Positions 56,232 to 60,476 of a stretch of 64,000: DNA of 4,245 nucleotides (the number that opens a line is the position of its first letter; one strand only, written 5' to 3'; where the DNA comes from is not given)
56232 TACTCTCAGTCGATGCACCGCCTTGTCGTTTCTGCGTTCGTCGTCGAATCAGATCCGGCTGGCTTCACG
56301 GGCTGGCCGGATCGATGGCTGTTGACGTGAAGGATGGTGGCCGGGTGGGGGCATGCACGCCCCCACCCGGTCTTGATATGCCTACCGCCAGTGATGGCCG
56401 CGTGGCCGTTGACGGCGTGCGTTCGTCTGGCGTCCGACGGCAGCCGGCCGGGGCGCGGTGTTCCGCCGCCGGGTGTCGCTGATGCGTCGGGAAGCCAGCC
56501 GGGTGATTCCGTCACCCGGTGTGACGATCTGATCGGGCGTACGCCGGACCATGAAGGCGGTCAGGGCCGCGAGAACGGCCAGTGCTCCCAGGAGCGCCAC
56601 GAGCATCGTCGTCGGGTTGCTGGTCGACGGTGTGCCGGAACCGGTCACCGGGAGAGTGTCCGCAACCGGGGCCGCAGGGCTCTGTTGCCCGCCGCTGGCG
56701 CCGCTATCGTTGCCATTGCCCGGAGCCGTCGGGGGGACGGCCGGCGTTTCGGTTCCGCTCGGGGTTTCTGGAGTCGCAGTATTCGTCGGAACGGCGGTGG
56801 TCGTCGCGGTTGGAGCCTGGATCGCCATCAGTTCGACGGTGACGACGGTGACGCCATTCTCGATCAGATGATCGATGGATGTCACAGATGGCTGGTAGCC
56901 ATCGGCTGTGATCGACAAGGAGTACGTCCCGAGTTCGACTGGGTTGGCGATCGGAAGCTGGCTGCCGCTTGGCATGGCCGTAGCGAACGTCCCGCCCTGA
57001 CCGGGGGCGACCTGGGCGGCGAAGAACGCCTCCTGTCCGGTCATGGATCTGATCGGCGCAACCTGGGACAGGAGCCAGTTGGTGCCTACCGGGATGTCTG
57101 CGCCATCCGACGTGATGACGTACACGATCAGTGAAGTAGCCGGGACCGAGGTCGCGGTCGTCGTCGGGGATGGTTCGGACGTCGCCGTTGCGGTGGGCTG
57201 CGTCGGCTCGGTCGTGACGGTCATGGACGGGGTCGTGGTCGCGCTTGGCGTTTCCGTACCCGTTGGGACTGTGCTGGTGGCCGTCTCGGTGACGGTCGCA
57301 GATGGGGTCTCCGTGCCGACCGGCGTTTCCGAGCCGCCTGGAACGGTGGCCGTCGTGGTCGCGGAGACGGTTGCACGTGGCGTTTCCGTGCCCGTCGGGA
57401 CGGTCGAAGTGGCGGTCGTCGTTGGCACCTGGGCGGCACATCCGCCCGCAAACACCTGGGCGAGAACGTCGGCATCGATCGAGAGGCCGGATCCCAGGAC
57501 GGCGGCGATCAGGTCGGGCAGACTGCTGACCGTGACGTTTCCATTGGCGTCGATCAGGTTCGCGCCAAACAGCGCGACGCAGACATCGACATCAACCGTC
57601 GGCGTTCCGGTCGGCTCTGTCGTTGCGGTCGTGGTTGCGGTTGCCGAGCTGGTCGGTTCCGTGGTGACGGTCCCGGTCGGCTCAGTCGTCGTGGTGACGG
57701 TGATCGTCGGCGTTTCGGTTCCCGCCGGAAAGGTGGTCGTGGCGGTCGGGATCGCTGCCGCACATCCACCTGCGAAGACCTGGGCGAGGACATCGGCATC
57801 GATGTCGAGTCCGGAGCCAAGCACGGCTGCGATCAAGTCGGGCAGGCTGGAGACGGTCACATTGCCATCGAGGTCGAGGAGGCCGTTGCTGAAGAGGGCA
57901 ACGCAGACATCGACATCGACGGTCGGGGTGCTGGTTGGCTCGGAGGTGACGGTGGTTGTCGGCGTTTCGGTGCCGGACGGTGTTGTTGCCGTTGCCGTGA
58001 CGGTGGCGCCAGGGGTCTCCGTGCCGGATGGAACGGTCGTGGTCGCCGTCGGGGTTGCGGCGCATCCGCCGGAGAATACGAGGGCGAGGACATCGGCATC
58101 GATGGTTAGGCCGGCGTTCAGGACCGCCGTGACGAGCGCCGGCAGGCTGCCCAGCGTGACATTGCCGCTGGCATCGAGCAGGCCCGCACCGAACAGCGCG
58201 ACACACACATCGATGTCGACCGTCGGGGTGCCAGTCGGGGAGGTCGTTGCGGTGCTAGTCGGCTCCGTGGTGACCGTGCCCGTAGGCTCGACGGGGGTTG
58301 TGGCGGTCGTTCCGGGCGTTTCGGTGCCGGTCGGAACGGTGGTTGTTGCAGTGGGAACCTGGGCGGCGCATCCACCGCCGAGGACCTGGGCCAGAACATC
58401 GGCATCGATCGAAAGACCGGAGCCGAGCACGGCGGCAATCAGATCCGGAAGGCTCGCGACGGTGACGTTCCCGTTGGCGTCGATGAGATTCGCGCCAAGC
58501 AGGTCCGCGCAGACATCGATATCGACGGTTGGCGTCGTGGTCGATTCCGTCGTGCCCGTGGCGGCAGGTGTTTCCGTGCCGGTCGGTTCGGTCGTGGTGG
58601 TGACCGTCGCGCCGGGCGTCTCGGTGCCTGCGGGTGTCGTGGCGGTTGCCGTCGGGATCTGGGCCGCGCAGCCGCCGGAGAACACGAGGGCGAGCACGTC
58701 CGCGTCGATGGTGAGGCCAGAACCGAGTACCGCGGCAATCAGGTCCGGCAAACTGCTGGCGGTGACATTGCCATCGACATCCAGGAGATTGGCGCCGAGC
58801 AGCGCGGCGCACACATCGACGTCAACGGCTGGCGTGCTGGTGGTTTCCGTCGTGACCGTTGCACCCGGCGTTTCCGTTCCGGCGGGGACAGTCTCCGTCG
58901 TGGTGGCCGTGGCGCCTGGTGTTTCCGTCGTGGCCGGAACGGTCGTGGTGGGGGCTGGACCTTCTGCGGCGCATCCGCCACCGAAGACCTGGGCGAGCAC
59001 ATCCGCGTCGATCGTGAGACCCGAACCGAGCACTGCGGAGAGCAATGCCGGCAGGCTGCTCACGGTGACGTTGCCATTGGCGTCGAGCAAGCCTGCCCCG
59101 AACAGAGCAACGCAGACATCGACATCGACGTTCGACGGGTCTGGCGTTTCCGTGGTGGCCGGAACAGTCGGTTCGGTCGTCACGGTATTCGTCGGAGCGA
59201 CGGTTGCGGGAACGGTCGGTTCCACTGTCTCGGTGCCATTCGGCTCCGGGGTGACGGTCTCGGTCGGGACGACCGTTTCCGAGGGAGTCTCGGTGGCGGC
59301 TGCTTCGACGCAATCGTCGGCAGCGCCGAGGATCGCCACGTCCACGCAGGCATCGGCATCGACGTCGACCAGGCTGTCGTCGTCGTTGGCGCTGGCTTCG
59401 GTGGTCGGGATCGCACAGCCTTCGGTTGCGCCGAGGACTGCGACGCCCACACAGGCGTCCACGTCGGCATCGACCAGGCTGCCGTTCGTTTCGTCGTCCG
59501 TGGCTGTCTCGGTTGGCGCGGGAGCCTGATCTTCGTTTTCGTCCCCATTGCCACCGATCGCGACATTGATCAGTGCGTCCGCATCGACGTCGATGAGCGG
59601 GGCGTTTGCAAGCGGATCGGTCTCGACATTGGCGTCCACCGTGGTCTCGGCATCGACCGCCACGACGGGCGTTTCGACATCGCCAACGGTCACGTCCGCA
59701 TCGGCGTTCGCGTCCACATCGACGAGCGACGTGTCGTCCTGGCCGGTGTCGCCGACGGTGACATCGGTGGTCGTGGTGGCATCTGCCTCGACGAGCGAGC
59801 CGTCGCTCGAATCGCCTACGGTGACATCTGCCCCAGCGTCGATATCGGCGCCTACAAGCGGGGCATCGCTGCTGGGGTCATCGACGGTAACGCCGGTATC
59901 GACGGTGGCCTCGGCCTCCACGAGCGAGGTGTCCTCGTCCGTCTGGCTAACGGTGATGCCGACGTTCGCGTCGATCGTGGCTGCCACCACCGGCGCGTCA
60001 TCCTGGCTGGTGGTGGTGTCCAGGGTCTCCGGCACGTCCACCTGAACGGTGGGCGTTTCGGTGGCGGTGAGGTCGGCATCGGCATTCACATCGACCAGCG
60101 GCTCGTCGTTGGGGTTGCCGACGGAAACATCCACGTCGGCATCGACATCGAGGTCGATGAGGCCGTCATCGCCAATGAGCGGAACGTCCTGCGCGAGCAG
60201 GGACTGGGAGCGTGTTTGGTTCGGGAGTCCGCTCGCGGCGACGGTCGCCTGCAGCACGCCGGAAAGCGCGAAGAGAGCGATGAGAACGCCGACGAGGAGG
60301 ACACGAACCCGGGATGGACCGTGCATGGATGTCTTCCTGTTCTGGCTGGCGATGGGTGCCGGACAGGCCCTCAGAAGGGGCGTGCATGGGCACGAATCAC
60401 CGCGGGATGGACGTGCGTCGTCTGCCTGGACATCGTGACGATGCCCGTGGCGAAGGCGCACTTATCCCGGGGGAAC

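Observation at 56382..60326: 1314-aa LPXTG surface protein built from six copies of an unrecognised ~53-aa disulfide-bracketed module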

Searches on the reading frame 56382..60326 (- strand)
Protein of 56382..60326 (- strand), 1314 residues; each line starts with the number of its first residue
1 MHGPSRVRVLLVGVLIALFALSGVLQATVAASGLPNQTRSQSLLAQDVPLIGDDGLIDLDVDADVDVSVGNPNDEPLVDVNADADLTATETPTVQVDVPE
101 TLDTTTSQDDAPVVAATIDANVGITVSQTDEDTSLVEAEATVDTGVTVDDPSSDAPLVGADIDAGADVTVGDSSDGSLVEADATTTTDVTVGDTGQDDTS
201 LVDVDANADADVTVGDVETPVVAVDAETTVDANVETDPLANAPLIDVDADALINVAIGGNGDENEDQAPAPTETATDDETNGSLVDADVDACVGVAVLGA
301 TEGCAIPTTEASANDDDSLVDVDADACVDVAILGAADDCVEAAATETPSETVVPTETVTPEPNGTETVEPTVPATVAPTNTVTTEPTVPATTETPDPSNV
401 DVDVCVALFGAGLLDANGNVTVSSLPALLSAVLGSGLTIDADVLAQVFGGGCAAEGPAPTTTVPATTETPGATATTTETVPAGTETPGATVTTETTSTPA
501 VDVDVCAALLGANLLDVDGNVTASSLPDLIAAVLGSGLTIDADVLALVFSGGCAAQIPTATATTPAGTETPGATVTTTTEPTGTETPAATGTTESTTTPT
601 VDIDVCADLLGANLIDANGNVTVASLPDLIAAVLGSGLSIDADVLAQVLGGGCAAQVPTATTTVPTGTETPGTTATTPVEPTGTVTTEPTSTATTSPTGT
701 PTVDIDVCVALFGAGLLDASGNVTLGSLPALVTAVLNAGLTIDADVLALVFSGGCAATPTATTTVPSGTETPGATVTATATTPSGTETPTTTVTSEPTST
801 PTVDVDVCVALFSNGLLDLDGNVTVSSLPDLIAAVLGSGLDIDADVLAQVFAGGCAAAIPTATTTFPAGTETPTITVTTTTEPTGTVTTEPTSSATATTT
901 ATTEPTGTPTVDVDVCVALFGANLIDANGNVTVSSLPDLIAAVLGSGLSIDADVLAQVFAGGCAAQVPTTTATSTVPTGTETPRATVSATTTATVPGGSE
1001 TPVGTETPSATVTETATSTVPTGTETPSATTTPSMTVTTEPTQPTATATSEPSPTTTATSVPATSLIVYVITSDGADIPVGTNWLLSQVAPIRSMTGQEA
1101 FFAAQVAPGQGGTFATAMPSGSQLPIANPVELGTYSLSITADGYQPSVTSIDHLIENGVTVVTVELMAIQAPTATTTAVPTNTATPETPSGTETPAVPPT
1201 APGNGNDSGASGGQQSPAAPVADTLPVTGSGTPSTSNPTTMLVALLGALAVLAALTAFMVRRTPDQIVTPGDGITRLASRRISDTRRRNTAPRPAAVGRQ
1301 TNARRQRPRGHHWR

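Call 4: search_protein_families(library=pfam, proteins=[window:56382-60326:-], max_evalue=10)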
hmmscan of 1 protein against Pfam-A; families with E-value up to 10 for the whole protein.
window:56382-60326:- (1314 aa): 4 families
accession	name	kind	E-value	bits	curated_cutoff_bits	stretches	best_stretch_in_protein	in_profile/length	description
PF01273.31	LBP_BPI_CETP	-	7.3e-07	29.5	28.8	2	886-948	89-149/168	LBP / BPI / CETP family, N-terminal domain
PF01106.22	NifU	-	0.018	15.6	27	0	742-770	25-53/67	NifU-like domain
PF01333.25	Apocytochr_F_C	-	0.094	13.2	30.4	1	143-204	21-79/118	Apocytochrome F, C-terminal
PF07848.18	PaaX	-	9.8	6.9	24.8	0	915-943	5-33/70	PaaX-like protein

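Call 5: search_protein_families(library=ncbifam, proteins=[window:56382-60326:-], max_evalue=10)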
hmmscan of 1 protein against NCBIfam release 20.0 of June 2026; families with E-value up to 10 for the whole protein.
window:56382-60326:- (1314 aa): 1 family
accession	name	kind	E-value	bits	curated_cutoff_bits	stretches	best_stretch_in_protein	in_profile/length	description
NF053741.1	noncata_PA2803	equivalog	0.3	11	240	0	806-840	86-121/191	HAD superfamily inactivated hydrolase PcrP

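Call 10: find_homologous_proteins(query=window:56382-60326:-, max_evalue=0.001)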
Query window:56382-60326:- (1314 aa): 1 proteins with E <= 0.001 among 8000 candidates.
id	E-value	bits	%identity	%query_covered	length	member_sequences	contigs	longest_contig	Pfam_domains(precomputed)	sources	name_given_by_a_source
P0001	0.0e+0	2634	100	100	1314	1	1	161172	PF01273.32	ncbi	ncbi:MAG: hypothetical protein QM589_08380 [Thermomicrobiales bacterium]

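Call 90: find_encoding_contigs(protein=P0001, flank=10000, max_places=3)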
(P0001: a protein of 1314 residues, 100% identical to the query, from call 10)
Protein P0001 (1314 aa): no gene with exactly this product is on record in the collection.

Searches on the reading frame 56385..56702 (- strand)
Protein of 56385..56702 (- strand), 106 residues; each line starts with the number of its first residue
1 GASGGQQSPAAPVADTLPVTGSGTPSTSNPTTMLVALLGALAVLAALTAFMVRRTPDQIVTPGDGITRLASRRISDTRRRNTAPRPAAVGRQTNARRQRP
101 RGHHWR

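Call 59: search_protein_families(library=ncbifam, proteins=[window:56385-56702:-], max_evalue=10)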
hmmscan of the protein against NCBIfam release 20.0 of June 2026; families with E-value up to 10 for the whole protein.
seq(106 aa): 3 families
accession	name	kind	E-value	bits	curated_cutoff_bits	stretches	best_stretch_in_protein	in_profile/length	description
NF058571.1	GVDTG_CTERM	domain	0.0069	16.7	29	1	20-54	8-43/44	GVDTG sorting domain-containing protein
NF040861.1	pufA_517_ASD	equivalog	0.032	14.3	35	1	29-47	8-26/41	light-harvesting antenna LH1, alpha subunit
NF007423.1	PRK09966.1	equivalog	0.22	10.3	325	1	17-77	133-192/390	diguanylate cyclase DgcN/YfiN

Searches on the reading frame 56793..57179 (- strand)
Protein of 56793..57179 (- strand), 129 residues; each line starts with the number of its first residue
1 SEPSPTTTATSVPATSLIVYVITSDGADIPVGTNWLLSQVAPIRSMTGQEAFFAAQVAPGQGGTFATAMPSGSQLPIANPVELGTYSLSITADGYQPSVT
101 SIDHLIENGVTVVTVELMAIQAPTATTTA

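Call 44: search_protein_families(library=pfam, proteins=[window:56793-57179:-], max_evalue=1)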
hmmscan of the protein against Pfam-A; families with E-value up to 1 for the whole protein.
seq(129 aa): 2 families
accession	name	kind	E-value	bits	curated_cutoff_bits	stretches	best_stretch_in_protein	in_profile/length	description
PF13620.12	CarboxypepD_reg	-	0.024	15.4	32.3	1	81-117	45-81/82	Carboxypeptidase regulatory-like domain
PF08308.17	PEGA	-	0.027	14.8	20.8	1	76-118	26-68/71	PEGA domain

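Call 61: search_solved_structures(query=A5, max_evalue=10, show_alignments=2)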
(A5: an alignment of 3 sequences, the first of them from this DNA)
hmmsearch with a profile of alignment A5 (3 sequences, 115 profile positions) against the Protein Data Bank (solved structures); distinct sequences matched with E-value up to 10: 1.
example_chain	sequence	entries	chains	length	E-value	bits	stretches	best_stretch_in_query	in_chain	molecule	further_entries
8au6_A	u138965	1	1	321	0.076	16.4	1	17-66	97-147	Regulatory protein Cg1604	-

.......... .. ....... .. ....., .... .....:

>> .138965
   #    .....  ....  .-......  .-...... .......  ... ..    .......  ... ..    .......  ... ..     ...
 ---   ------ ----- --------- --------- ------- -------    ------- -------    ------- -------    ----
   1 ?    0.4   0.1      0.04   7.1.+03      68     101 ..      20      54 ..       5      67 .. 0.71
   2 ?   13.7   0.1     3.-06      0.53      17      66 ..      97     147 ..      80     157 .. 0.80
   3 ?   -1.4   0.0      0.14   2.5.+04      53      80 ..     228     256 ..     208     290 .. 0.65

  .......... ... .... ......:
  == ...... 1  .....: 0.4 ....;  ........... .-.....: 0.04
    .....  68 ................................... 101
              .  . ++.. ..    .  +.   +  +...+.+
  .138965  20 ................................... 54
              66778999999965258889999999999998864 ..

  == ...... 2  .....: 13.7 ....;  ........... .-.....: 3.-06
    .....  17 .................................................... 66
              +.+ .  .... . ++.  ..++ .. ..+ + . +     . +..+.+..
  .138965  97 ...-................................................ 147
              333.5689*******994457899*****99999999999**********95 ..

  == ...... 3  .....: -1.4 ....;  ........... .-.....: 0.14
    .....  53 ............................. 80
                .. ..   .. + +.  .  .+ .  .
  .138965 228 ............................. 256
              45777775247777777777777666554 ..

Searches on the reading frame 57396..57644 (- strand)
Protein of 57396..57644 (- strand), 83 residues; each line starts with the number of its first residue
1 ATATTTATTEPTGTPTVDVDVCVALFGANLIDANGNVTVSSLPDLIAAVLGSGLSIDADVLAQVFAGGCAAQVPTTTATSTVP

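Call 94: search_protein_families(library=pfam, proteins=[window:57396-57644:-], max_evalue=10)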
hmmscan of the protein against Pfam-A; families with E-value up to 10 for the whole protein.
seq(83 aa): 2 families
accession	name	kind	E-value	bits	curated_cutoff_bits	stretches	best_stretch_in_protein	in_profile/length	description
PF03768.21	Attacin_N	-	0.0098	16.4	23.9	2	57-79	25-47/64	Attacin, N-terminal region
PF01273.31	LBP_BPI_CETP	-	0.017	15.3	28.8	1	2-55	99-150/168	LBP / BPI / CETP family, N-terminal domain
